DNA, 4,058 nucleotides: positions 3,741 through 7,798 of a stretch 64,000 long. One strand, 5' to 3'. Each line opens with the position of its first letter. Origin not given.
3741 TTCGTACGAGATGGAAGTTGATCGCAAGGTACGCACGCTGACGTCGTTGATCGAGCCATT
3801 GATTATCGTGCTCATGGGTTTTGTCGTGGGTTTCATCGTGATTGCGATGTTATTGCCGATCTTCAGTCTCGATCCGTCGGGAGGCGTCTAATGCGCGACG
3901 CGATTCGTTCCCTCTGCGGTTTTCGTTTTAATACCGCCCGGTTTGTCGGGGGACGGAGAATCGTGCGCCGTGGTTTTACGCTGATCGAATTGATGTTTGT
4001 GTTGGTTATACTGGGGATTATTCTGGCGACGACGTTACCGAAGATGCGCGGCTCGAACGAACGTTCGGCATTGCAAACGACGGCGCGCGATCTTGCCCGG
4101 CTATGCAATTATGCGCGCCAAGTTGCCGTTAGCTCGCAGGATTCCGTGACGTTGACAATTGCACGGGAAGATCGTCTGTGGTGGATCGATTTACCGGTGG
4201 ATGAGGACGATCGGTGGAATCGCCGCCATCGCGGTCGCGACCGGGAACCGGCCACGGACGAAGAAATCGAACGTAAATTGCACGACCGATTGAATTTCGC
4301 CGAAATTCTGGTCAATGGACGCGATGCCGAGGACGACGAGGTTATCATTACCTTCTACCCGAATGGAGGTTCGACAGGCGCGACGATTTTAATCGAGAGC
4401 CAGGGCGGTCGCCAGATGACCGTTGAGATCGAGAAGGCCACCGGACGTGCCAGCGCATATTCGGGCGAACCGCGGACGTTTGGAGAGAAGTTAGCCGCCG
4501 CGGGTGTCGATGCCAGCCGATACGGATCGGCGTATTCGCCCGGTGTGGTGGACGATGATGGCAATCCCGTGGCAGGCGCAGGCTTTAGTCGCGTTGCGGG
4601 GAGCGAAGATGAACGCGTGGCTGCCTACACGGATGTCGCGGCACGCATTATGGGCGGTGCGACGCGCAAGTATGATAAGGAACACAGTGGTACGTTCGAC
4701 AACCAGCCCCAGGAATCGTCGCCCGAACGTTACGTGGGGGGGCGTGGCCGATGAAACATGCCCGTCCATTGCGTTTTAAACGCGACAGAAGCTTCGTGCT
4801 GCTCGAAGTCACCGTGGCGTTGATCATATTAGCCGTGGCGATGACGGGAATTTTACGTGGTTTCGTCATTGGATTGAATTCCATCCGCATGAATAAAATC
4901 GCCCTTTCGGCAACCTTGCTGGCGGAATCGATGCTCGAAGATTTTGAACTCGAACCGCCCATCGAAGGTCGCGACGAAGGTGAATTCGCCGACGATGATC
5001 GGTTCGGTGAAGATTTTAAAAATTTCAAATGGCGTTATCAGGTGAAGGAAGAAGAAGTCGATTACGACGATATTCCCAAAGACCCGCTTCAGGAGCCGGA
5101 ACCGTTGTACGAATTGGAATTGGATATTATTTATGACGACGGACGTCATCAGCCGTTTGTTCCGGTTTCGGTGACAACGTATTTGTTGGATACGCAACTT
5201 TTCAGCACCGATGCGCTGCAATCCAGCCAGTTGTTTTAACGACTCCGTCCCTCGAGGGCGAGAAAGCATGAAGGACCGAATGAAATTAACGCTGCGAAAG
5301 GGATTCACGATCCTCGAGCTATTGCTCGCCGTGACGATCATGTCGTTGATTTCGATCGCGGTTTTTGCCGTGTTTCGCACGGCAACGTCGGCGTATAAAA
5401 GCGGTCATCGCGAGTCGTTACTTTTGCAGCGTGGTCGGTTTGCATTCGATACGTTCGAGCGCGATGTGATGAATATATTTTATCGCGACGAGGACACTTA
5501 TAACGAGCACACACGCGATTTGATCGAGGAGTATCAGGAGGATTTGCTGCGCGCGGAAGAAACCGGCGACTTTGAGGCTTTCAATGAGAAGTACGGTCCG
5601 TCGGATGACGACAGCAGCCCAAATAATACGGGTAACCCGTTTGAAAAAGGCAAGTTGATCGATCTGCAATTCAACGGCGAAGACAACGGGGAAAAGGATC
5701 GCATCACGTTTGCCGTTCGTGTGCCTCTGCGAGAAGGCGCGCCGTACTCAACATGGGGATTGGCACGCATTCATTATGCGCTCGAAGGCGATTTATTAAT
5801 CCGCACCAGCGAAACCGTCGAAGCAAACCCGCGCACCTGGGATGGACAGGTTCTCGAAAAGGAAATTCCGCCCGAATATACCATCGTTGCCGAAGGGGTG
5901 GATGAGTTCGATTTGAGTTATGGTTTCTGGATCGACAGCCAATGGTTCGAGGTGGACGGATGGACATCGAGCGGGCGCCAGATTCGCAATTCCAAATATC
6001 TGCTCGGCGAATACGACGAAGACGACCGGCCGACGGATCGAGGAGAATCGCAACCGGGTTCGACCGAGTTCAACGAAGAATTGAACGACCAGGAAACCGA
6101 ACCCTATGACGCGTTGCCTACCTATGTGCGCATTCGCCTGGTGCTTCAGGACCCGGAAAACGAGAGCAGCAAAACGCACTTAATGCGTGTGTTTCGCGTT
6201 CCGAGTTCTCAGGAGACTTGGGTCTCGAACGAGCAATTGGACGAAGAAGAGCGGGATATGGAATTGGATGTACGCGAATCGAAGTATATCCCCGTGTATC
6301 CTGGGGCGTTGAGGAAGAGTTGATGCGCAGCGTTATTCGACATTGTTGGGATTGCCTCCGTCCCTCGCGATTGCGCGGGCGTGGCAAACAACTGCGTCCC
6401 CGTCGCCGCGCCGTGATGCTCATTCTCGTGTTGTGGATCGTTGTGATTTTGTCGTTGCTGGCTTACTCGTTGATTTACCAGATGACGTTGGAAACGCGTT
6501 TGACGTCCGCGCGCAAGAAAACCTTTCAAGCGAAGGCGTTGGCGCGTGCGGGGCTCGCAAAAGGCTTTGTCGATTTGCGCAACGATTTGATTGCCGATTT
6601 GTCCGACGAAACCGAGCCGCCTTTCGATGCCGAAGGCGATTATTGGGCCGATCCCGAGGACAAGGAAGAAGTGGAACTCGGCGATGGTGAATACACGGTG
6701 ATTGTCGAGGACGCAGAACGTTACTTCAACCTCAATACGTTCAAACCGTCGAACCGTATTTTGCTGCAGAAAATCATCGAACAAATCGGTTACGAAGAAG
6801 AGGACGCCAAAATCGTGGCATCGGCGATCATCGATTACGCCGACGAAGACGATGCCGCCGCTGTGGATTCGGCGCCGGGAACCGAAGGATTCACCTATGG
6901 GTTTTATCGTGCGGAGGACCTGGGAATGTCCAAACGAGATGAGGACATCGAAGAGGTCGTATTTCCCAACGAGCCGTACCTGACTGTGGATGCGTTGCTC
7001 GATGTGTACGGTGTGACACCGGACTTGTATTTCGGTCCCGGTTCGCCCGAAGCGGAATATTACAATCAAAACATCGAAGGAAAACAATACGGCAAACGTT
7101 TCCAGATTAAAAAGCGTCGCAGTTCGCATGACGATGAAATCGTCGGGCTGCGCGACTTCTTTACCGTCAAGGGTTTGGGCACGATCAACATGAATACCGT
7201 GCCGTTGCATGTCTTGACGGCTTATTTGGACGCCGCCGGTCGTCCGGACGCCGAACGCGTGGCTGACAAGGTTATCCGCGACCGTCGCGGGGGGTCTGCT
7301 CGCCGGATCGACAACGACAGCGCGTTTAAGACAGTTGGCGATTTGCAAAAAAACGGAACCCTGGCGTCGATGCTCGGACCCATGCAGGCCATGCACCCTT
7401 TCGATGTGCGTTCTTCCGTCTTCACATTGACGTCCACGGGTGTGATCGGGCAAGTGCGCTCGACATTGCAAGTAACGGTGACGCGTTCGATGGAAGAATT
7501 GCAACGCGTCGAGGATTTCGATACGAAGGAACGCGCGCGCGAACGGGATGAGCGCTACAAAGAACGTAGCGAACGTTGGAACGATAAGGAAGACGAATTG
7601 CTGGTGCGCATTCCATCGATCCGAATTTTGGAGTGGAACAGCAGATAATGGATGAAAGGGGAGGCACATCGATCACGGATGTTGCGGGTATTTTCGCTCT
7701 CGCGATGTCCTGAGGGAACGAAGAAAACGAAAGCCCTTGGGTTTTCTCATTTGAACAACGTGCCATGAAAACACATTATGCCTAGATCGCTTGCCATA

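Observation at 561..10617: Secretin-less, GspG-less T2SS / type IVa pilus hybrid operon with elongated minor pseudopilins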

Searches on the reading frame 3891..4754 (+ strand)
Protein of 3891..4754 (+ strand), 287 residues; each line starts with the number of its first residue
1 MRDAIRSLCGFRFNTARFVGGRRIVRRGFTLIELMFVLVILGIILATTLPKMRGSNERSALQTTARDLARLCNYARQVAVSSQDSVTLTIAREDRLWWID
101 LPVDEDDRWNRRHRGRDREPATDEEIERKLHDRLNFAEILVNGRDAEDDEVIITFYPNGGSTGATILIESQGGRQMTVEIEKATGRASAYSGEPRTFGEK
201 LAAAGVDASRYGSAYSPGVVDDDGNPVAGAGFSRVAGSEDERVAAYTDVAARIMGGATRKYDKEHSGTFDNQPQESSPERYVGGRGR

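Call 4: search_protein_families(library=pfam, proteins=[window:3891-4754:+], max_evalue=0.1)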
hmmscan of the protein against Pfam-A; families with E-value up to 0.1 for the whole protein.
window:3891-4754:+ (287 aa): 3 families
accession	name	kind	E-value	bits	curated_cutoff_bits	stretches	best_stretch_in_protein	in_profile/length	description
PF12019.13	GspH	-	4.2e-08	34.1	21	1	64-181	1-105/108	Type II transport protein GspH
PF07963.17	N_methyl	-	2.4e-07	30.5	21.2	1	26-47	4-25/27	Prokaryotic N-terminal methylation motif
PF05506.17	PLipase_C_C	-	0.018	16.4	24.4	0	58-116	23-80/80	Bacterial phospholipase C, C-terminal domain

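Call 5: search_protein_families(library=ncbifam, proteins=[window:3891-4754:+], max_evalue=0.1)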
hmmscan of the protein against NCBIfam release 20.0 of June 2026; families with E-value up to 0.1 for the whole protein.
window:3891-4754:+ (287 aa): 12 families
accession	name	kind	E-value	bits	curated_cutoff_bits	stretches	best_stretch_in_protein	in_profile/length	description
TIGR01708.2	typeII_sec_gspH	equivalog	2.1e-14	53.9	80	1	27-177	2-156/169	type II secretion system minor pseudopilin GspH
NF040982.1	ComGD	equivalog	8.4e-09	35.9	70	1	27-94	2-69/139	competence type IV pilus minor pilin ComGD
TIGR01710.1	typeII_sec_gspG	equivalog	1.1e-08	35.2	88.85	1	27-73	1-47/134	type II secretion system major pseudopilin GspG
TIGR02596.1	TIGR02596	subfamily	1.8e-08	34.7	70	1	29-87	1-59/196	Verru_Chthon cassette protein D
NF007800.0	PRK10506.1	equivalog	5e-08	32.9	158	1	26-136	8-118/163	prepilin peptidase-dependent protein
TIGR02532.1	IV_pilin_GFxxxE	domain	1.3e-07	31.1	16.3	1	26-48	1-23/24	prepilin-type N-terminal cleavage/methylation domain-containing protein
NF047827.1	T3SSXpsH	equivalog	2.3e-05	24.2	160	1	27-97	1-71/145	type II secretion system protein XpsH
NF040999.1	pilin_ComGC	equivalog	5.4e-05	23.3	75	1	27-57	2-32/84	competence type IV pilus major pilin ComGC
NF041775.1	typeIV_PilA_Myxo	equivalog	7.4e-05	22.8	400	1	26-65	10-49/214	type IV pilin protein PilA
NF041013.1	T4P_ComGE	equivalog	0.00026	21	49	1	27-60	4-37/83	competence type IV pilus minor pilin ComGE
NF007862.0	PRK10574.1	equivalog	0.00047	20.3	138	1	26-62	4-40/145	prepilin peptidase-dependent pilin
NF041002.1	pilin_ComGF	equivalog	0.04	14.1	80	1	27-48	2-23/139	competence type IV pilus minor pilin ComGF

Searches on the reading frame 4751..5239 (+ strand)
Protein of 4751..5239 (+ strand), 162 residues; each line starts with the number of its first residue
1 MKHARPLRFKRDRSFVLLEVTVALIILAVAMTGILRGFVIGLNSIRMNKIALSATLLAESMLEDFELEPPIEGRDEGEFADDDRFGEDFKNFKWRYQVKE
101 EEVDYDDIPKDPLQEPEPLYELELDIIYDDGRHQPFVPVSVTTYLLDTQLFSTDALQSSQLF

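Call 4: search_protein_families(library=pfam, proteins=[window:4751-5239:+], max_evalue=0.1)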
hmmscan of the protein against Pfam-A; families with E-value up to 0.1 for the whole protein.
window:4751-5239:+ (162 aa): 1 family
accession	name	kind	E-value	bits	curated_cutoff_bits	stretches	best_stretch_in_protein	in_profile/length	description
PF07963.17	N_methyl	-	0.0059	16.6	21.2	1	17-35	9-27/27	Prokaryotic N-terminal methylation motif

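Call 5: search_protein_families(library=ncbifam, proteins=[window:4751-5239:+], max_evalue=0.1)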
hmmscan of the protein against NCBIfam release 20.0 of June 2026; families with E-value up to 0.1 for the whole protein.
window:4751-5239:+ (162 aa): 3 families
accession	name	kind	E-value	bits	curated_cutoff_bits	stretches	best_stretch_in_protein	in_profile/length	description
NF047828.1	T3SSXpsI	equivalog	8.4e-09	35.6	150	1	13-134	2-117/132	type II secretion system protein XpsI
TIGR01707.1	gspI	equivalog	0.00027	21.4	44.35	1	15-80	2-69/101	type II secretion system minor pseudopilin GspI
TIGR02523.1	type_IV_pilV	equivalog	0.013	15.9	52.2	1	15-76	4-65/139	type IV pilus modification protein PilV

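Call 45: search_solved_structures(query=A5, max_evalue=1)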
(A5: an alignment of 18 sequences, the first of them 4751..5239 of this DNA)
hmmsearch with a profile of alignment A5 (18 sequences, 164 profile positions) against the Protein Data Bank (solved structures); distinct sequences matched with E-value up to 1: 2.
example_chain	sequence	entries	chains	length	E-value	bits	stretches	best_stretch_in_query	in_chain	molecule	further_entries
2mpc_A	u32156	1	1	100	0.044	16.8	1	89-145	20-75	Pyrin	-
7tgg_A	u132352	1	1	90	0.58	13.1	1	8-34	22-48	Geopilin domain 1 protein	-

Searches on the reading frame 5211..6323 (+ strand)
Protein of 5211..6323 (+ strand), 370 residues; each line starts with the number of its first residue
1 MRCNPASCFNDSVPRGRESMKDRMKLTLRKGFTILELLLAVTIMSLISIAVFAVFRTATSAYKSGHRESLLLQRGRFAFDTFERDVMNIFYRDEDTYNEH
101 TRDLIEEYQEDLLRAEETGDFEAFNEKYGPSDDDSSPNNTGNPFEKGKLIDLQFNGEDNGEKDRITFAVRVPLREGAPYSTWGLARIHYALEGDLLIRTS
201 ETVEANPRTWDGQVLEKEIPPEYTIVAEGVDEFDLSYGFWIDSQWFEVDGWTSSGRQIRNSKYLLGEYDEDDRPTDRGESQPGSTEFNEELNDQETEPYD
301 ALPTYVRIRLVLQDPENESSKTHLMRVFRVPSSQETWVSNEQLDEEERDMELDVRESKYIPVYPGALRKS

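Call 4: search_protein_families(library=pfam, proteins=[window:5211-6323:+], max_evalue=0.1)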
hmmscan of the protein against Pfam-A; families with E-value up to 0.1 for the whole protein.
window:5211-6323:+ (370 aa): 1 family
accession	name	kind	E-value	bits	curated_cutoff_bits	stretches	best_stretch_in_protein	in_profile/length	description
PF07963.17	N_methyl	-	0.00027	20.8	21.2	1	29-52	4-27/27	Prokaryotic N-terminal methylation motif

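Call 5: search_protein_families(library=ncbifam, proteins=[window:5211-6323:+], max_evalue=0.1)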
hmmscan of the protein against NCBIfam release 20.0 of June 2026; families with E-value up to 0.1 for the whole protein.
window:5211-6323:+ (370 aa): 8 families
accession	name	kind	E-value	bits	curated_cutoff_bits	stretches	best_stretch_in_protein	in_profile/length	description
TIGR01711.1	gspJ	equivalog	1.9e-05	24.6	64.85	1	30-100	1-71/192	type II secretion system minor pseudopilin GspJ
TIGR02532.1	IV_pilin_GFxxxE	domain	0.00087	19.1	16.3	1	29-51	1-23/24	prepilin-type N-terminal cleavage/methylation domain-containing protein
TIGR01708.2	typeII_sec_gspH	equivalog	0.003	17.6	80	1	30-58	2-30/169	type II secretion system minor pseudopilin GspH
TIGR02599.1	TIGR02599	subfamily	0.005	16.1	256.5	1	31-85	1-55/361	Verru_Chthon cassette protein C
NF041002.1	pilin_ComGF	equivalog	0.012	15.9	80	1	30-64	2-36/139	competence type IV pilus minor pilin ComGF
TIGR01707.1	gspI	equivalog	0.017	15.6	44.35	1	31-61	1-31/101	type II secretion system minor pseudopilin GspI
NF007848.0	PRK10557.1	equivalog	0.028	13.7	120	1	26-56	7-37/192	prepilin peptidase-dependent protein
NF040982.1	ComGD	equivalog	0.046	14.1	70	1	30-57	2-29/139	competence type IV pilus minor pilin ComGD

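Call 46: search_solved_structures(query=A6, max_evalue=1)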
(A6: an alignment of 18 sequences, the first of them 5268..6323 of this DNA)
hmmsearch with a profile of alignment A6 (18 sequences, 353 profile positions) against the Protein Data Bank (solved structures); distinct sequences matched with E-value up to 1: 5.
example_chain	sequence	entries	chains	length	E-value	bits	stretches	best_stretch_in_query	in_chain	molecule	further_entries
7tgg_A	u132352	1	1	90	0.0008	21.8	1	8-52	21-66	Geopilin domain 1 protein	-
9laa_A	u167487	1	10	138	0.0034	19.7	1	7-46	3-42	Type IV pilin protein PilA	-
9egp_A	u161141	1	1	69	0.0061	18.9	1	10-50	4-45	Geopilin domain 1 protein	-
2m7g_A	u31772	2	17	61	0.18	14.1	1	17-52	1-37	Geopilin domain 1 protein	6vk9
3mlg_A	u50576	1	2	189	0.43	12.8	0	299-340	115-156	2X chimera of Helicobacter pylori protein HP0242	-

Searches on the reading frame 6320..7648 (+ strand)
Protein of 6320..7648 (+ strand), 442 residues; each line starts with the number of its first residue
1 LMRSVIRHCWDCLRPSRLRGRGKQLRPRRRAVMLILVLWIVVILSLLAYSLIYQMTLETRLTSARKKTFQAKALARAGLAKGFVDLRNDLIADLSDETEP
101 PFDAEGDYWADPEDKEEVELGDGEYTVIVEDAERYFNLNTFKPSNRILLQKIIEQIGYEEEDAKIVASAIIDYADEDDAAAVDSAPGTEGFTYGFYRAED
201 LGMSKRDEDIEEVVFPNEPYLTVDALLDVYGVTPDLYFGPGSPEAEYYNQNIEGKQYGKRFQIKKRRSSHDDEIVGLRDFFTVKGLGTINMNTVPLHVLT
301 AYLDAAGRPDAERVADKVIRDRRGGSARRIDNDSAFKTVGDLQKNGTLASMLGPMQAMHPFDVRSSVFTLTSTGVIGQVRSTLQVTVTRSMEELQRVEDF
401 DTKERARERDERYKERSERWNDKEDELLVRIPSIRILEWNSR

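Call 4: search_protein_families(library=pfam, proteins=[window:6320-7648:+], max_evalue=0.1)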
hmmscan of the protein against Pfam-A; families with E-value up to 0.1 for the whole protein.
window:6320-7648:+ (442 aa): 3 families
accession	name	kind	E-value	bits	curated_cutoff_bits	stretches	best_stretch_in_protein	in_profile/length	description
PF21687.3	T2SSK_1st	-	0.0015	19.7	26.2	1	136-237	3-95/107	Type II secretion system (T2SS), protein K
PF03934.19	T2SSK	-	0.015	16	24.2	1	289-347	1-46/63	Type II secretion system (T2SS), protein K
PF14341.11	PilX_N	-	0.04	14.3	25.5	1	34-79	5-50/51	PilX N-terminal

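Call 5: search_protein_families(library=ncbifam, proteins=[window:6320-7648:+], max_evalue=0.1)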
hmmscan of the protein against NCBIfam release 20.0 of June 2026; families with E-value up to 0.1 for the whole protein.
window:6320-7648:+ (442 aa): 4 families
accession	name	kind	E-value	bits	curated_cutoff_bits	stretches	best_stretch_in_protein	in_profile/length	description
NF037980.1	T2SS_GspK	equivalog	1e-23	84.3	130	2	34-237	6-197/307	type II secretion system minor pseudopilin GspK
NF041014.1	pilin_ComGG_2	equivalog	0.0013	19.3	40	1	30-77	4-51/101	competence type IV pilus minor pilin ComGG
NF005115.0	PRK06547.1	equivalog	0.02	14.3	173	0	398-432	127-161/172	hypothetical protein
TIGR02589.1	cas_Csd2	exception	0.029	13.8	182.25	0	328-412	74-158/284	type I-C CRISPR-associated protein Cas7/Csd2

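Call 47: search_solved_structures(query=A7, max_evalue=1)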
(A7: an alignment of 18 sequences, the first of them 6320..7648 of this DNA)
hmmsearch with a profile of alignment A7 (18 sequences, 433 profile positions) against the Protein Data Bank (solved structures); distinct sequences matched with E-value up to 1: 8.
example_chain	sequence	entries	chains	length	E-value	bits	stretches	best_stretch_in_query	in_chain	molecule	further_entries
5vtm_X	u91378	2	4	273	2e-11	46.5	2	74-183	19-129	Type II secretion system protein K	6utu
4jxy_A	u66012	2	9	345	0.01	17.7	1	266-369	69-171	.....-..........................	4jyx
3ci0_K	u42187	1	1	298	0.031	16.1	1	105-178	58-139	Pseudopilin GspK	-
4il6_U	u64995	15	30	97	0.25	13.2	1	200-223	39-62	Photosystem II 12 kDa extrinsic protein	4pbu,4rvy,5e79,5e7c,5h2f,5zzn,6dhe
3a0b_U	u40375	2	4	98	0.25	13.2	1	200-223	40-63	Photosystem II 12 kDa extrinsic protein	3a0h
2axt_U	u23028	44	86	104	0.27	13.1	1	200-223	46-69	Photosystem II 12 kDa extrinsic protein | Photosystem II extrinsic protein U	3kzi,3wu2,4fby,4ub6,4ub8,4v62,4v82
11yo_U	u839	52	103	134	0.42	12.4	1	200-223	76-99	Photosystem II 12 kDa extrinsic protein | Photosystem II extrinsic protein U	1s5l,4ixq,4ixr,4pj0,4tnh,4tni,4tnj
7n8o_U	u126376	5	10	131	0.59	12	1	203-223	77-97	Photosystem II 12 kDa extrinsic protein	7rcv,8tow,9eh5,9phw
